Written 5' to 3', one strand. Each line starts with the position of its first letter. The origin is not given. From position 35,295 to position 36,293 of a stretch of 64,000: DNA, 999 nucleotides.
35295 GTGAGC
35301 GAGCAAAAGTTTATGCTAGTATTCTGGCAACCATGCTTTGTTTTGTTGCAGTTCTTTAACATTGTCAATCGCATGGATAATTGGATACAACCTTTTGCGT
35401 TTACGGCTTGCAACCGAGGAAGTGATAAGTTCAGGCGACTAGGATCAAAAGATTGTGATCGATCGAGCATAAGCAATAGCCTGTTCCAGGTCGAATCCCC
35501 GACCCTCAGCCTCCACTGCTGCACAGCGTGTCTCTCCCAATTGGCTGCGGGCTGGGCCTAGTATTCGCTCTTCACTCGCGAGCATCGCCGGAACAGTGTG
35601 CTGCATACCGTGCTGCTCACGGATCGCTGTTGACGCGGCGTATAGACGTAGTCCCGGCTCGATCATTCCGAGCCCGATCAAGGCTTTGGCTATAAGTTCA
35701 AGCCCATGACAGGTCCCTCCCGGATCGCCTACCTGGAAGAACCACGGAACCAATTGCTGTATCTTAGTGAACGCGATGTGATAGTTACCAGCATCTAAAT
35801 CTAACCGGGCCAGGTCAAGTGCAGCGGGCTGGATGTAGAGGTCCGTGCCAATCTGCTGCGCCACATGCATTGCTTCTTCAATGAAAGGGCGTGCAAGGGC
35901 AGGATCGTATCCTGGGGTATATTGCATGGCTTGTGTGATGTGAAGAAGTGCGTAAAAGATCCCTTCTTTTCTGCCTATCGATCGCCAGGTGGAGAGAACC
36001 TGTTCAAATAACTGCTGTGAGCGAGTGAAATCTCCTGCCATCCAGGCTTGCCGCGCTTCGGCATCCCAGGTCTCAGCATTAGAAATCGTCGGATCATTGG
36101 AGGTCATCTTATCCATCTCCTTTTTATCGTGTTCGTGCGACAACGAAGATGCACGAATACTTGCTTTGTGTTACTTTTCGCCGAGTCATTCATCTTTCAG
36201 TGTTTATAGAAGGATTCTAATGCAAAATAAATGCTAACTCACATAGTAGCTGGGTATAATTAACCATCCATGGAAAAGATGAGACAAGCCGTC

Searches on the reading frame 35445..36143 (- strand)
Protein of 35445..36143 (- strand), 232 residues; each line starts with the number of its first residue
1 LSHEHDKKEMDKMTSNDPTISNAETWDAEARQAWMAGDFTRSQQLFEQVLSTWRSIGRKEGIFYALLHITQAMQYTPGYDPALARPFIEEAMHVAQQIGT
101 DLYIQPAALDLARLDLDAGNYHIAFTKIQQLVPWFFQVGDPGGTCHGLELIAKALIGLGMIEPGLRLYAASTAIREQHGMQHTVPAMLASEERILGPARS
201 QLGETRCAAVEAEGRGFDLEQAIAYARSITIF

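Call 3: search_protein_families(library=pfam, proteins=[window:35445-36143:-], max_evalue=0.01)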
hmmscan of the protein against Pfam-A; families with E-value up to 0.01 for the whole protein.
window:35445-36143:- (232 aa): 1 family
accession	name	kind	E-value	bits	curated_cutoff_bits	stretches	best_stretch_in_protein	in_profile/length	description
PF13424.12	TPR_12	-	0.0056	17.3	30.1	0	33-72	13-54/77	Tetratricopeptide repeat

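Call 4: search_protein_families(library=ncbifam, proteins=[window:35445-36143:-], max_evalue=0.01)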
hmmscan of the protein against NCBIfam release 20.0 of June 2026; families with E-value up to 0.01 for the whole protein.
window:35445-36143:- (232 aa): 0 families
